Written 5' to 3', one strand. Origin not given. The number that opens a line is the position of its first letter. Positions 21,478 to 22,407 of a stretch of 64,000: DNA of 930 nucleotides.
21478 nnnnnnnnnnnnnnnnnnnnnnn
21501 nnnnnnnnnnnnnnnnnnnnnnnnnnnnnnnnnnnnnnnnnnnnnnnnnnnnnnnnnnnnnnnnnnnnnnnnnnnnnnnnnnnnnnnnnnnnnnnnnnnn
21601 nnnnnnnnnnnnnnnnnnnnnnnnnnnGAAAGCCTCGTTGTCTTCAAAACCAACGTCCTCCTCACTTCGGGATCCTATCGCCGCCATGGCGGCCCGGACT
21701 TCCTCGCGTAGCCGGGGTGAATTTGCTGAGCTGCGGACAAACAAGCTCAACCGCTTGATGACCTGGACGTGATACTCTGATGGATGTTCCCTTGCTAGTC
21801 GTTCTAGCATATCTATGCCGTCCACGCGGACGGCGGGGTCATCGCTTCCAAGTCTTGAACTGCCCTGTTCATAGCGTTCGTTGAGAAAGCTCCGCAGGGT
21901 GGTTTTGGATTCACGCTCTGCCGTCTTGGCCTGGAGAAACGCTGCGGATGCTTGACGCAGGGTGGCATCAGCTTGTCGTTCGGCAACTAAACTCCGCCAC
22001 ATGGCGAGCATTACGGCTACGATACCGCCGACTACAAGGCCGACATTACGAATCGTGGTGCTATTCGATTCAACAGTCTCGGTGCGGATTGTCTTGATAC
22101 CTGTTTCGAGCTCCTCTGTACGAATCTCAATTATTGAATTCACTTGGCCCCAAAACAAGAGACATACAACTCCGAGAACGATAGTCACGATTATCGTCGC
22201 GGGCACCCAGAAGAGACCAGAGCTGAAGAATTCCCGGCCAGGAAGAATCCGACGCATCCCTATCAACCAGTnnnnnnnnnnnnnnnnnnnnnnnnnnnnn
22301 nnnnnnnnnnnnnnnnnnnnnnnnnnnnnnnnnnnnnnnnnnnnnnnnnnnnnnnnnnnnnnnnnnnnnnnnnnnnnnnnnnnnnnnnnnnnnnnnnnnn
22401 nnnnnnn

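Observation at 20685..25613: Three-gene minus-strand island: Type IIG/ISP-like enzyme + membrane pentapeptide-repeat protein + retropepsin-like protease (candidate novel defence-type system)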

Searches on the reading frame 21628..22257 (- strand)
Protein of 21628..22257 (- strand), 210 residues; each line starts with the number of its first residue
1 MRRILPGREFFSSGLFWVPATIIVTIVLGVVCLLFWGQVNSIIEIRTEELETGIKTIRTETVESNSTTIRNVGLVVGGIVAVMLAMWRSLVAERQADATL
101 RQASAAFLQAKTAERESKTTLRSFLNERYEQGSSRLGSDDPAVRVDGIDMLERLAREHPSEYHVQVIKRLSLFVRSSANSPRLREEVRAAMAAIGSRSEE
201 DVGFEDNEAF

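Call 71: search_protein_representatives(protein=window:21628-22257:-)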
Query: 210 residues. Proteins with E-value up to 0.001 (for the whole library): 1629; up to 1e-10: 827; up to 1e-30: 12. The best 150 are listed.
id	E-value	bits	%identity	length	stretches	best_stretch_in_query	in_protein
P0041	1.0e-95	335.4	82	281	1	1-206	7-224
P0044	2.0e-66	239.9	59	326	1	3-210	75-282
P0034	6.2e-61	222.0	56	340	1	11-210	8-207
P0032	1.3e-50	188.4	86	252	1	86-210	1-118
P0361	3.6e-43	164.1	46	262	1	7-210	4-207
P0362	1.1e-40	156.0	55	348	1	63-209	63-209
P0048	8.8e-35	136.7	49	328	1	10-209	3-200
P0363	1.2e-34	136.3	53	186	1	11-186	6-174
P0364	2.1e-34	135.5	45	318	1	15-210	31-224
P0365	2.1e-31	125.7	48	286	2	62-176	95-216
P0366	4.5e-31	124.6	49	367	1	60-208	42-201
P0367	7.4e-31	123.9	46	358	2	62-176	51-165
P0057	9.4e-30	120.3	43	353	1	4-205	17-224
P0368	1.6e-29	119.6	37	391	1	13-207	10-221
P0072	4.3e-29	118.2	49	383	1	11-183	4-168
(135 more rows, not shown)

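Call 72: search_solved_structures(query=A4, max_evalue=10)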
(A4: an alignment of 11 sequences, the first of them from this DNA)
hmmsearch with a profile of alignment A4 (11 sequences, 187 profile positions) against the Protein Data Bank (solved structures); distinct sequences matched with E-value up to 10: 6.
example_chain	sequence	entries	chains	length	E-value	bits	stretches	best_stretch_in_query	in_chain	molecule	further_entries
4zv6_A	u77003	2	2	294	0.0054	19.7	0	106-148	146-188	AlphaRep-7 | alpha-Rep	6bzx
11kh_IF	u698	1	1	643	0.02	17.8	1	105-172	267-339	IFRD2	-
6ft5_A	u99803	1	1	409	0.043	16.7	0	104-162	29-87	alphaRep A3_A3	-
6b85_J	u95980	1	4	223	0.29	14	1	6-115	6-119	TMHC4_R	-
11kc_A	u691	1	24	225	0.39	13.6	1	7-115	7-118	Designed nanoparticle O43-TM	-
3pjs_K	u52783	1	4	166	1.7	11.5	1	51-109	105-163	Voltage-gated potassium channel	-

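Call 73: search_protein_families(library=pfam, proteins=[window:21628-22257:-], max_evalue=10)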
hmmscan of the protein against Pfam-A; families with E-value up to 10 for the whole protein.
window:21628-22257:- (210 aa): 5 families
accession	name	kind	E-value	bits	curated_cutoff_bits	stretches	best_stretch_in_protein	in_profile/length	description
PF17920.6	TetR_C_16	-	0.0051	17.5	26.2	1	98-146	17-66/107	Tetracyclin repressor-like, C-terminal domain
PF00430.23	ATP-synt_B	-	0.048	14.2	28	1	21-57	6-42/132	ATP synthase B/B' CF(0)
PF10828.13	DUF2570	-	0.072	13.5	26.6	1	17-60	2-42/108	Protein of unknown function (DUF2570)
PF16089.10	DUF4818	-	0.13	13.2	25.6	1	11-87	31-106/116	Domain of unknown function (DUF4818)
PF05038.18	Cytochrom_B558a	-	0.44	10.6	25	1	16-53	96-133/184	Cytochrome Cytochrome b558 alpha-subunit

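Call 93: search_dna_similar(query=window:21628-22257:-, collection=plasmids, mode=protein, max_evalue=0.001, max_rows=20)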
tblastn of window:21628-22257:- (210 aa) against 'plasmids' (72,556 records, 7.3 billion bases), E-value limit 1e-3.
Records with a match: 1; places in all: 1; records where one place covers at least 80% of the query: 0.
Best place of each record, by identity: <60% 1.
By first word of the organism name: Anabaena 1.
By predicted mobility (MOB-suite, as given by PLSDB): non-mobilizable 1.
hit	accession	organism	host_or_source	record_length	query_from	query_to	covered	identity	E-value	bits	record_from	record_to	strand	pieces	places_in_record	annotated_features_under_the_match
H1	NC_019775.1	Anabaena cylindrica PCC 7122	water, most likely pond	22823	16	178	78%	29.4%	9e-4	47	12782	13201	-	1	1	pentapeptide repeat-containing protein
